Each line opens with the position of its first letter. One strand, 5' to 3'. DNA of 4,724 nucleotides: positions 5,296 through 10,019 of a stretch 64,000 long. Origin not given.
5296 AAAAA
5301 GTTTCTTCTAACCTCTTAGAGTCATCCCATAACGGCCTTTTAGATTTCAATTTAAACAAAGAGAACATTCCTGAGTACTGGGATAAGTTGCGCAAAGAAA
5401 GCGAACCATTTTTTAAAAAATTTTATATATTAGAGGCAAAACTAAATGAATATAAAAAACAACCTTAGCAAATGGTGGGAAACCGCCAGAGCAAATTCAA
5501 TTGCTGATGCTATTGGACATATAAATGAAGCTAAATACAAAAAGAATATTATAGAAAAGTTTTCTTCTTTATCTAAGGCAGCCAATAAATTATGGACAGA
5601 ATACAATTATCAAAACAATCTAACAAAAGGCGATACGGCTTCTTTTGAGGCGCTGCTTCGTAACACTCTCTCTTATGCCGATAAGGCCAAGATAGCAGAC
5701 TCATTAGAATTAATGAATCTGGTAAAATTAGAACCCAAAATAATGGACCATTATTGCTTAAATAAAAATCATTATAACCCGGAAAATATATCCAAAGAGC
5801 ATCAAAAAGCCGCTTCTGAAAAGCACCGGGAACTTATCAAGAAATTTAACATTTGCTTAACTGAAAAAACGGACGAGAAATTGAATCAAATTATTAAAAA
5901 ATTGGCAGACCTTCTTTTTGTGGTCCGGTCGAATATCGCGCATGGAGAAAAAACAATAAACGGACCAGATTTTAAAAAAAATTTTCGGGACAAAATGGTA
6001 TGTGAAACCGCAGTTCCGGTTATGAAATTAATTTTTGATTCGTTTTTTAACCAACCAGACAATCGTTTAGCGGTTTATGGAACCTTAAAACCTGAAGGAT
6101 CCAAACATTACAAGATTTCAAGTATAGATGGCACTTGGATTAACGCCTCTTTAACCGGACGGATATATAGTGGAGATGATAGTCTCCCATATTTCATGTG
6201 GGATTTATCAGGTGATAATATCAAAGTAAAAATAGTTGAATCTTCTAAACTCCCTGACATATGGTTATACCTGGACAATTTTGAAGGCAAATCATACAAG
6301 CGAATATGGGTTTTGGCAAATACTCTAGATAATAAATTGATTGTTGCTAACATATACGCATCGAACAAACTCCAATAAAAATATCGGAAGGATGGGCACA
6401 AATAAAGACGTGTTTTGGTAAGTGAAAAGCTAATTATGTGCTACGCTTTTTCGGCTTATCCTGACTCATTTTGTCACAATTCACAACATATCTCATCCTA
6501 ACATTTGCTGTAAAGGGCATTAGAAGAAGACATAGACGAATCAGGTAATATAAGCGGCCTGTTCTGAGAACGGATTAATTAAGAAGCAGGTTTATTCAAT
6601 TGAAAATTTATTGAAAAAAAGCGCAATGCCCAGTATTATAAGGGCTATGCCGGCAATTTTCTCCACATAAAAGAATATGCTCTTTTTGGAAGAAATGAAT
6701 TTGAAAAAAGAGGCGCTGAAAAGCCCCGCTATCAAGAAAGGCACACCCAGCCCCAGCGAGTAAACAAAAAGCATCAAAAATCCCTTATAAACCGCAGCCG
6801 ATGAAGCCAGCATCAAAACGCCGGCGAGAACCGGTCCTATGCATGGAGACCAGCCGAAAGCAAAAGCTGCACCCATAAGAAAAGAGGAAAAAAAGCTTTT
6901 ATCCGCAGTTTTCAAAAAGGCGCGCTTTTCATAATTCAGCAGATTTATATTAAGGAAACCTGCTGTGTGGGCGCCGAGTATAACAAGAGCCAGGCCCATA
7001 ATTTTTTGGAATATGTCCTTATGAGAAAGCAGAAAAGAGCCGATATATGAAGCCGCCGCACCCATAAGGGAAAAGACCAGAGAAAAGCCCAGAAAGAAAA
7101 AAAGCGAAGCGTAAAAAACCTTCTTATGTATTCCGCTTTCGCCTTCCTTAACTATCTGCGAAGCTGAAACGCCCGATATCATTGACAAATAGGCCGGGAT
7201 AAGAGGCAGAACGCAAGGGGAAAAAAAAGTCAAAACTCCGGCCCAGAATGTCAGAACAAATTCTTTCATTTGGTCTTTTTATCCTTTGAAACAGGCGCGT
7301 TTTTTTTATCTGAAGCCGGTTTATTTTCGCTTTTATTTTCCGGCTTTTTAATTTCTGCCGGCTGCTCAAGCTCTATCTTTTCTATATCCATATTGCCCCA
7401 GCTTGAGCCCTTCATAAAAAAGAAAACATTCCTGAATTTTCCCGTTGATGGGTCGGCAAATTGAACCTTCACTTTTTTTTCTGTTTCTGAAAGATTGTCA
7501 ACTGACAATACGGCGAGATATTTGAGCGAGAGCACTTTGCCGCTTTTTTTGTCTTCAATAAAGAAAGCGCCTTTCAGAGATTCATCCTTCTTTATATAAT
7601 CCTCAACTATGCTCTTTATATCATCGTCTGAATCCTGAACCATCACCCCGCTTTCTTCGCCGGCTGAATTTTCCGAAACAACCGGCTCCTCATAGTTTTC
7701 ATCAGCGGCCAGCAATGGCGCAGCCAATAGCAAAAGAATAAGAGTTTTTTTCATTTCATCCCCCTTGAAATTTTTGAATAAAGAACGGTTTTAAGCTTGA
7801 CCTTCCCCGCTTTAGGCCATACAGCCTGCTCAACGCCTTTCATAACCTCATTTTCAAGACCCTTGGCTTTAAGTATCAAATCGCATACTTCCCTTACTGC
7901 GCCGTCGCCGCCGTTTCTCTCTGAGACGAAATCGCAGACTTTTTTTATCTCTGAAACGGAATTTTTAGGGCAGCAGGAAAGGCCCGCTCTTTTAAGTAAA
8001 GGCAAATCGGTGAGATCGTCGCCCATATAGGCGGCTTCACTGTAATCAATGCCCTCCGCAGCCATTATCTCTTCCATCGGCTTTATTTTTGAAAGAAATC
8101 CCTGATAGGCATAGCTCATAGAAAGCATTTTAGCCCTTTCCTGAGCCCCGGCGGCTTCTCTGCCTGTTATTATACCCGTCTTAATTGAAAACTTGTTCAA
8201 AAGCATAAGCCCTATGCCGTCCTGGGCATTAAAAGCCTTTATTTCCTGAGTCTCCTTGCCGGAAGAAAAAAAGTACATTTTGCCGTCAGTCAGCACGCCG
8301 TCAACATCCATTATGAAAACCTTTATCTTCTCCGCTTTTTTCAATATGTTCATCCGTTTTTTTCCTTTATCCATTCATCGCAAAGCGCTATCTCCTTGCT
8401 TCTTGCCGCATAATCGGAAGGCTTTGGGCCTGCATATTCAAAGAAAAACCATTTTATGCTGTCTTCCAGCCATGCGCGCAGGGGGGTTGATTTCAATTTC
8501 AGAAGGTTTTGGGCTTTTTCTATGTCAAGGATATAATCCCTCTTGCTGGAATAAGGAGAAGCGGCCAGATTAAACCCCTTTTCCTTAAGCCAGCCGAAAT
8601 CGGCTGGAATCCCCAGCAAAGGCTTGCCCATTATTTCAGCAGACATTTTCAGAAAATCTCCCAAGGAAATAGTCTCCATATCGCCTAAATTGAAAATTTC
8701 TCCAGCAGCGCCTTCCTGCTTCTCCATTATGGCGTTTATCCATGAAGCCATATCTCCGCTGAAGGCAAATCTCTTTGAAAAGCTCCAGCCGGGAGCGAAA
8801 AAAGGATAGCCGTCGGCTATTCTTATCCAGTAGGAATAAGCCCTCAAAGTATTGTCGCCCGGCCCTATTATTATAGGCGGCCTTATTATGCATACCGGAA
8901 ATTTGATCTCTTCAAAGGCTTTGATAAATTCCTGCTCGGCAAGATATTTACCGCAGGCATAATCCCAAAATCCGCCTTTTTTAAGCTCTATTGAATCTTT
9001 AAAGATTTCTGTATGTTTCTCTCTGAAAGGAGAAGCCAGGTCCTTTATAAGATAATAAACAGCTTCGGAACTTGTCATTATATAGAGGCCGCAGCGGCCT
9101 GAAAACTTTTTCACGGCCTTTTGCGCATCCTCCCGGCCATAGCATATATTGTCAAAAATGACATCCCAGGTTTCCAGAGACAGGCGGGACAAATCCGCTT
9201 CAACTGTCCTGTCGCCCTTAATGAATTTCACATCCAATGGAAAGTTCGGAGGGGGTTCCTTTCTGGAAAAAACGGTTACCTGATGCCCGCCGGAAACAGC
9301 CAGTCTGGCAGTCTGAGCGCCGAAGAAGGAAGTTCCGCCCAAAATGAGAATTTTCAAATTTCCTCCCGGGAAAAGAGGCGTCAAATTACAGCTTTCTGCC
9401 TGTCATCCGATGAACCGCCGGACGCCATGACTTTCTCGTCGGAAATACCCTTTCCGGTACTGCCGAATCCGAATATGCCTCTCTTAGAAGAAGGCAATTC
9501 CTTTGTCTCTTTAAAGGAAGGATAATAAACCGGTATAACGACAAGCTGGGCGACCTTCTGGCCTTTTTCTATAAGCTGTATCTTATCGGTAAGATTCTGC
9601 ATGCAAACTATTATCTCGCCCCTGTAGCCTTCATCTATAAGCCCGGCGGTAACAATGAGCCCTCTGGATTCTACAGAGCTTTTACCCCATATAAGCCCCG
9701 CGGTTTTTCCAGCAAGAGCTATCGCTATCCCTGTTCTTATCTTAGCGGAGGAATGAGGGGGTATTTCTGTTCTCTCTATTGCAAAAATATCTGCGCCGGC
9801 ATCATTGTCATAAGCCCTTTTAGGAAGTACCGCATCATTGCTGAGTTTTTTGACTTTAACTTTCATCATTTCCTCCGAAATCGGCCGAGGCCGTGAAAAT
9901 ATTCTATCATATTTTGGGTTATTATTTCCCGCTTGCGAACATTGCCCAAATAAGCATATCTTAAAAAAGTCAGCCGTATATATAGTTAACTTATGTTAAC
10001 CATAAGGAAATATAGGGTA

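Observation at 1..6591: AT-rich, eight-gene co-directional accessory island abutting core genes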

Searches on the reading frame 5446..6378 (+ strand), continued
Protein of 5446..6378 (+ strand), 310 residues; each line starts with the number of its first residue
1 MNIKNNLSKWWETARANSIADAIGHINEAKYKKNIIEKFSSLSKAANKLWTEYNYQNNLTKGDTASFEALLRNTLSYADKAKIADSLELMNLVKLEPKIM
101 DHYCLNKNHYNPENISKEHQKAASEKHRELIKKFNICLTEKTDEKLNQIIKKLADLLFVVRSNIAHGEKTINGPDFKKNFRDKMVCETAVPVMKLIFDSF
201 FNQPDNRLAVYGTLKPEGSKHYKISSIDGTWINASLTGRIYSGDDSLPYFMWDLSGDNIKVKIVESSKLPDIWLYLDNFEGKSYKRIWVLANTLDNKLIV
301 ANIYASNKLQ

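Call 38: search_protein_families(library=pfam, alignment_id=A1, max_evalue=1)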
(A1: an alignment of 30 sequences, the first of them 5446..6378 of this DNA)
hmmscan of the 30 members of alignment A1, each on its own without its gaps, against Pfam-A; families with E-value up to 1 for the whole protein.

A. member 1, window:5446-6378:+ (310 aa): 3 families
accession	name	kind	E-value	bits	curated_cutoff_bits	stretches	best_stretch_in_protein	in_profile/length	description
PF06094.17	GGACT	-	0.00012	23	22.8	1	209-307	2-103/120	Gamma-glutamyl cyclotransferase, AIG2-like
PF21822.3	Phage_TAC_15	-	0.0072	17.3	22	1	114-206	37-124/127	Phage tail assembly chaperone protein, TAC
PF25104.1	DUF7812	-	0.025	13.7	27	1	113-169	247-303/488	Domain of unknown function (DUF7812)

B. families by the number of members that match (of 30 scanned): 14 families
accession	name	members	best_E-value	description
PF06094.17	GGACT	30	2.2e-10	Gamma-glutamyl cyclotransferase, AIG2-like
PF21822.3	Phage_TAC_15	1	0.0072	Phage tail assembly chaperone protein, TAC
PF17914.6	HopA1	1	0.022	HopA1 effector protein family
PF25104.1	DUF7812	1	0.025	Domain of unknown function (DUF7812)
PF22329.2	Nro1_C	1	0.033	Negative regulator of ofd1, C-terminal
PF09881.14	DUF2108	1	0.057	Predicted membrane protein (DUF2108)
PF04182.18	B-block_TFIIIC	1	0.062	B-block binding subunit of TFIIIC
PF05276.19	SH3BP5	1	0.086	SH3 domain-binding protein 5 (SH3BP5)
PF23368.1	DUF7092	1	0.11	Domain of unknown function (DUF7092)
PF18737.6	HEPN_MAE_28990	1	0.11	MAE_28990/MAE_18760-like HEPN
PF20656.2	MS_N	1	0.13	Malate synthase, N-terminal domain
PF17419.7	MauJ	1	0.15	Methylamine utilization protein MauJ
PF02305.22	Phage_F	1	0.15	Capsid protein (F protein)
PF02074.21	Peptidase_M32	1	0.3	Carboxypeptidase Taq (M32) metallopeptidase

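Call 63: search_solved_structures(query=A1, max_evalue=10, show_alignments=2)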
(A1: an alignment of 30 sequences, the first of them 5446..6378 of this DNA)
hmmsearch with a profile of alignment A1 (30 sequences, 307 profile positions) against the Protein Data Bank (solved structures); distinct sequences matched with E-value up to 10: 5.
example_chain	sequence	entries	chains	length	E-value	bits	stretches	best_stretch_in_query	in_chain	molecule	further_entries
2qik_A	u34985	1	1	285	1.9e-06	30.9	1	207-305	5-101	UPF0131 protein ykqA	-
3jub_A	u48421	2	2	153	0.044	16.5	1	208-240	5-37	AIG2-like domain-containing protein 1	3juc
3jud_A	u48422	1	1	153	0.065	16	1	208-239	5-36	AIG2-like domain-containing protein 1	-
1vkb_A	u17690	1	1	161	0.093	15.5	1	206-238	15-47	hypothetical protein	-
2kl2_A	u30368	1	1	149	0.1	15.3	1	207-238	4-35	AIG2-like domain-containing protein 1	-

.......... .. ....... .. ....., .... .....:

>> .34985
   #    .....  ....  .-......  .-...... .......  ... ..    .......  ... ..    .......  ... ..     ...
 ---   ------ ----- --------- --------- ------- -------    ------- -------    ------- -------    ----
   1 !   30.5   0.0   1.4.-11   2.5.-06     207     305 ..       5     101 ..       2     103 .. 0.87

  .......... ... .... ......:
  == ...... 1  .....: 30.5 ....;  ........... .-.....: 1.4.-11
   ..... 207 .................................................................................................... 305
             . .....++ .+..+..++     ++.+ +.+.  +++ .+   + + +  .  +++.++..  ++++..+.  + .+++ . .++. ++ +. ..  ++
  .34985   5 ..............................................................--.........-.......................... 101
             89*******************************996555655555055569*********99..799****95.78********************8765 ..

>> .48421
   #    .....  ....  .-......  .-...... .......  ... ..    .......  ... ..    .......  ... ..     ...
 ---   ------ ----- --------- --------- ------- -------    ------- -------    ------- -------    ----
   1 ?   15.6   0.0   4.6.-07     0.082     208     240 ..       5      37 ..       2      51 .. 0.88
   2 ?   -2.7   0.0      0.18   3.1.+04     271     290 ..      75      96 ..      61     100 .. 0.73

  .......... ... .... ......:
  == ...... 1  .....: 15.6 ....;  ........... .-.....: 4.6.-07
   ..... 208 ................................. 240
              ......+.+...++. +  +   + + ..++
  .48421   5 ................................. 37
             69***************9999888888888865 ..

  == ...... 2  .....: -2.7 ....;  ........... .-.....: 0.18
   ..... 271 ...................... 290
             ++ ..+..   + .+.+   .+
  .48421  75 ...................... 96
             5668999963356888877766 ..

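Call 66: search_protein_families(library=padloc, alignment_id=A1, max_evalue=1)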
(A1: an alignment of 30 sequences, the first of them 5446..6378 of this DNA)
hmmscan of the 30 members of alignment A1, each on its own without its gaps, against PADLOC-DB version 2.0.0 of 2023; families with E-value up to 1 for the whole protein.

A. member 1, window:5446-6378:+ (310 aa): 0 families

B. families by the number of members that match (of 30 scanned): 5 families
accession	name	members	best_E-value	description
PDLC03836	DzbB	2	0.0089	-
PDLC04142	capH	2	0.014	capH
PDLC01606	Csx28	1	0.004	CAS-VI-B; associated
PDLC04441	PDC-M13C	1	0.016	-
PDLC03221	MTase_II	1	0.026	Type II methyltransferase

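Call 74: search_protein_families(library=pfam, proteins=[L004:289-5196:+, L009:4017-6758:+], max_evalue=0.1)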
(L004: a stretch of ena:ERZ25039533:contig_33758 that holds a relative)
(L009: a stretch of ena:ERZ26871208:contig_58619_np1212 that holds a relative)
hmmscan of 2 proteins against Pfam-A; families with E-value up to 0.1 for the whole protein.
L004:289-5196:+ (1635 aa): 7 families
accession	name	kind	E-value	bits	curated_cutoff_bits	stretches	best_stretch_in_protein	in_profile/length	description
PF13087.12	AAA_12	-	1.1e-19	71.2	27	1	1360-1545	14-190/195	AAA domain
PF25794.1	SACS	-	1.7e-10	41.5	32.8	1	27-175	6-145/247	Sacsin domain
PF13245.12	AAA_19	-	5.6e-10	39.9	25.1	1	1145-1294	8-108/134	AAA domain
PF13086.12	AAA_11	-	1.5e-07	31.9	27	1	1149-1241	18-114/257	AAA domain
PF13604.12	AAA_30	-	4.6e-05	23.7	27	1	1150-1198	20-66/191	AAA domain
PF00580.27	UvrD-helicase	-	0.0001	22.5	23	1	1152-1258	17-90/271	UvrD/REP helicase N-terminal domain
PF01637.24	ATPase_2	-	0.089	13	33.2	1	1147-1197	19-67/225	ATPase domain predominantly from Archaea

L009:4017-6758:+ (913 aa): 0 families

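Call 79: search_protein_families(library=pfam, proteins=[L013:7983-8600:+], max_evalue=10)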
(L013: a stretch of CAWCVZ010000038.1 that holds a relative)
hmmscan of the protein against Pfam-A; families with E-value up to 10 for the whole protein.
L013:7983-8600:+ (206 aa): 1 family
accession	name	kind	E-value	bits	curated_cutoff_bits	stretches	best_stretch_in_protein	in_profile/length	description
PF05276.19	SH3BP5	-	0.025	14.8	25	1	124-160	131-167/231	SH3 domain-binding protein 5 (SH3BP5)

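Call 84: search_protein_families(library=padloc, alignment_id=A4, max_evalue=0.00001)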
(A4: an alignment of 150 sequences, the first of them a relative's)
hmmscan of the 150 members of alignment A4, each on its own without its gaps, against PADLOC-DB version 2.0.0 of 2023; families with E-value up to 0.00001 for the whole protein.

A. member 1, L020:3324-4439:- (372 aa): 0 families

B. families by the number of members that match (of 150 scanned): 295 families (the first 25 are shown)
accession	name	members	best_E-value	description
PDLC04966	PDC-S24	2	7.3e-178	-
PDLC03019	MTase_I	2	1.7e-176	Type I methyltransferase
PDLC03963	SoFic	2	4.4e-120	-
PDLC04508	PDC-M19B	2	3e-84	-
PDLC04505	PDC-M19A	2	9.3e-80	-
PDLC02707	PbeA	2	9.4e-54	PbeA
PDLC04134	mad2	2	4.3e-46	mads_2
PDLC04506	PDC-M19B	2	1.1e-43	-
PDLC04504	PDC-M19A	2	1.1e-41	-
PDLC01457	WYL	2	5.5e-34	"CAS-I,CAS-II,CAS-III,CAS-IV,CAS-V,CAS-VI; associated_signaling"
PDLC04507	PDC-M19B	2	9.9e-30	-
PDLC04836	PDC-S04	2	3.5e-18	-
PDLC00651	ZorB3|ZorB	2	9.9e-15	MotB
PDLC04658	PDC-M45C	2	4e-14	-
PDLC02926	HTH_VI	2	2e-13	-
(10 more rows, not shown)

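Call 86: find_related_loci(query=A1, collection=viral_contigs, flank=6000)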
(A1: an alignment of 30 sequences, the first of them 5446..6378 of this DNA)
Query A1 (310 aa) in viral_contigs; peptide patterns used: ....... (x = any residue, [..] = any of these).
13 stretches matched a pattern, but none encodes a relative of the query by tblastn (E <= 1e-3).

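Call 103: search_protein_families(library=padloc, proteins=[L022:4308-6728:+, L024:4101-6290:-], max_evalue=0.00001)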
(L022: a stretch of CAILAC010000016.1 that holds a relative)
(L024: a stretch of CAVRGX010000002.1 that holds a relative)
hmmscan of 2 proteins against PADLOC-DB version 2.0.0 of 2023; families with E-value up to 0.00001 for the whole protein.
L022:4308-6728:+ (807 aa): 1 family
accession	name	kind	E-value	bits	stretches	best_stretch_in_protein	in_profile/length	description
PDLC02707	PbeA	-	1.6e-06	25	0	455-533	564-642/672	PbeA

L024:4101-6290:- (730 aa): 0 families

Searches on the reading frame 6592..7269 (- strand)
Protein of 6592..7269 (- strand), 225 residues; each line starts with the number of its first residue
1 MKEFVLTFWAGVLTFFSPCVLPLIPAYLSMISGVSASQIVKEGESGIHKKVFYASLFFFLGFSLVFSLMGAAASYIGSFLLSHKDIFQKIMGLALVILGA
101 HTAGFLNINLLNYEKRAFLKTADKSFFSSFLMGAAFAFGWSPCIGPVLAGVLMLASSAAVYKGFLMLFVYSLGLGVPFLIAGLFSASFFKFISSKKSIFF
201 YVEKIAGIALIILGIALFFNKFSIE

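Call 3: search_protein_families(library=pfam, proteins=[window:6592-7269:-], max_evalue=0.1)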
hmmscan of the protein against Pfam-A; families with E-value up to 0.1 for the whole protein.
window:6592-7269:- (225 aa): 1 family
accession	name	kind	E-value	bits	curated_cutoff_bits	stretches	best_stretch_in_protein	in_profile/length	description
PF02683.22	DsbD_TM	-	2.7e-21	76.3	27.1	1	5-189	6-189/219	Cytochrome C biogenesis protein transmembrane domain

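Call 12: find_related_loci(query=window:6592-7269:-, collection=genome_contigs, flank=10000)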
Query window:6592-7269:- (225 aa) in genome_contigs; peptide patterns used: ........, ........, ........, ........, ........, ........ (x = any residue, [..] = any of these).
160 stretches matched a pattern, but none encodes a relative of the query by tblastn (E <= 1e-3).

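Call 13: find_encoding_contigs(protein=window:6592-7269:-, flank=10000, max_places=6)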
Protein window:6592-7269:- (225 aa): no gene with exactly this product is on record in the collection.

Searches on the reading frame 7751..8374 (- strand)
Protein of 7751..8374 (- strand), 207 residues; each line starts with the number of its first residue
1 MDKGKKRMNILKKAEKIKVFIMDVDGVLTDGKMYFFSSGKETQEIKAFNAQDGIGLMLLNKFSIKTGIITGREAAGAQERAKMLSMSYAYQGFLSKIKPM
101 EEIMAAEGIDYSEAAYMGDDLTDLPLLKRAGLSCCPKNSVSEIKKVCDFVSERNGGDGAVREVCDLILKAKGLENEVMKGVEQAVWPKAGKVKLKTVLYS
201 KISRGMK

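Call 29: search_protein_families(library=ncbifam, proteins=[window:7751-8374:-], max_evalue=0.001)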
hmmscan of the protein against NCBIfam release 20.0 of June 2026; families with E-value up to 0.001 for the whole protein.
window:7751-8374:- (207 aa): 13 families
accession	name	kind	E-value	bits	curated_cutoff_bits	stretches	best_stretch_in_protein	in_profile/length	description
NF007019.0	PRK09484.1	equivalog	3.1e-45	154.1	208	1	8-173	16-178/187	3-deoxy-manno-octulosonate-8-phosphatase KdsC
TIGR01670.1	KdsC-phosphatas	subfamily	1.3e-44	151.8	106.95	1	17-172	1-153/154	3-deoxy-D-manno-octulosonate 8-phosphate phosphatase, YrbI family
NF058599.1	KDN-9-PPhBT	equivalog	8.5e-39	133.2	180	1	17-169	2-151/152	3-deoxy-D-glycero-D-galacto-nonulopyranosonate 9-phosphatase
TIGR02726.1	phenyl_P_delta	equivalog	2.9e-32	112.2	281.95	1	12-177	2-164/169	phenylphosphate carboxylase subunit delta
NF002245.0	PRK01158.1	equivalog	7.1e-13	48.4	198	1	96-163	158-225/233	phosphoglycolate phosphatase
TIGR01487.1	Pglycolate_arch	equivalog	1.6e-09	37.9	122.75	1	96-160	148-212/215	phosphoglycolate phosphatase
TIGR00099.1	Cof-subfamily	subfamily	1.1e-07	31.7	137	1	95-158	188-251/256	Cof-type HAD-IIB family hydrolase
TIGR01662.1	HAD-SF-IIIA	subfamily_domain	2.1e-07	31.1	44.6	1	18-134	1-135/141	HAD-IIIA family hydrolase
NF007806.0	PRK10513.1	equivalog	2.4e-05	23.9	273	1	102-163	203-264/270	sugar-phosphatase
TIGR01511.1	ATPase-IB1_Cu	subfamily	5.8e-05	22.1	397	0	58-138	380-455/542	copper-translocating P-type ATPase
TIGR01484.1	HAD-SF-IIB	subfamily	0.0001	22.4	41.8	0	95-133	180-218/221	HAD-IIB family hydrolase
NF007821.0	PRK10530.1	equivalog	0.00017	20.9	274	1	95-160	199-264/272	pyridoxal phosphatase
TIGR01482.1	SPP-subfamily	subfamily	0.00018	21.2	107.15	1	107-166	161-220/225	sucrose-phosphate phosphatase subfamily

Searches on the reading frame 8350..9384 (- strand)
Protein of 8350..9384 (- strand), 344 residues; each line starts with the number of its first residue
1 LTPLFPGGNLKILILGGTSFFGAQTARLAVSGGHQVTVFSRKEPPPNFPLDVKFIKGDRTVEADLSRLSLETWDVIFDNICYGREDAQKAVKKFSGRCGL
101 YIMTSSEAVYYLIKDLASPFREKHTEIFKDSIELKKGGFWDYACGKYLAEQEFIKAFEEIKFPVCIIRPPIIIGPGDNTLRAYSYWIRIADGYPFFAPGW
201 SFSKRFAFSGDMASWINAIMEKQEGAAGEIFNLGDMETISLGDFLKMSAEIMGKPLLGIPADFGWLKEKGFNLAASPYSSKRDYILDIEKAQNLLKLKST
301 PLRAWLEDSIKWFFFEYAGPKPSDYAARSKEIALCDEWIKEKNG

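Call 29: search_protein_families(library=ncbifam, proteins=[window:8350-9384:-], max_evalue=0.001)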
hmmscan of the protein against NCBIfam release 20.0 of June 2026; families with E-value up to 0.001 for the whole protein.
window:8350-9384:- (344 aa): 4 families
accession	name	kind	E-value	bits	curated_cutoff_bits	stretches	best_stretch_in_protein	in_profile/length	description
TIGR03466.1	HpnA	hypoth_equivalog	1e-10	41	367.65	0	11-65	2-58/327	hopanoid-associated sugar epimerase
NF042422.1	oxyalk_red_OleD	equivalog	5.1e-08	32.6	580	1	10-79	1-69/329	2-alkyl-3-oxoalkanoate reductase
TIGR04180.1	EDH_00030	hypoth_equivalog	0.00018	20.7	475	1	142-255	145-259/297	NAD-dependent 4,6-dehydratase LegB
TIGR01777.1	yfcH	hypoth_equivalog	0.00057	19.6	207.35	0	12-47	1-36/292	TIGR01777 family oxidoreductase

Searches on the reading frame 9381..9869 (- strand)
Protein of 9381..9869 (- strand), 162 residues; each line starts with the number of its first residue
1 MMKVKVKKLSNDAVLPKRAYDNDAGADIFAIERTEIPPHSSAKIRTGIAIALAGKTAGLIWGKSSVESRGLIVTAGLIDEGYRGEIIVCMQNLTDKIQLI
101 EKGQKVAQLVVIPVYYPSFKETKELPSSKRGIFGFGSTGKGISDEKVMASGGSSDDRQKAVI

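Call 29: search_protein_families(library=ncbifam, proteins=[window:9381-9869:-], max_evalue=0.001)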
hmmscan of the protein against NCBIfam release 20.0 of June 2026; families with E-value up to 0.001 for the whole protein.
window:9381-9869:- (162 aa): 4 families
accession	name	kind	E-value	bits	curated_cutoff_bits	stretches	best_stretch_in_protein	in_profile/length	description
TIGR00576.1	dut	superfamily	3.4e-35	120.9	102.55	1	3-140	1-143/143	dUTP diphosphatase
NF001862.0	PRK00601.1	equivalog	1.1e-31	109.5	103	1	2-140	6-149/150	dUTP diphosphatase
TIGR02274.1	dCTP_deam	equivalog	4.4e-11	42.8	92.8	1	28-117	66-157/180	dCTP deaminase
NF010561.0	PRK13956.1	equivalog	8.4e-11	41.9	223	1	6-139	9-146/147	dUTP diphosphatase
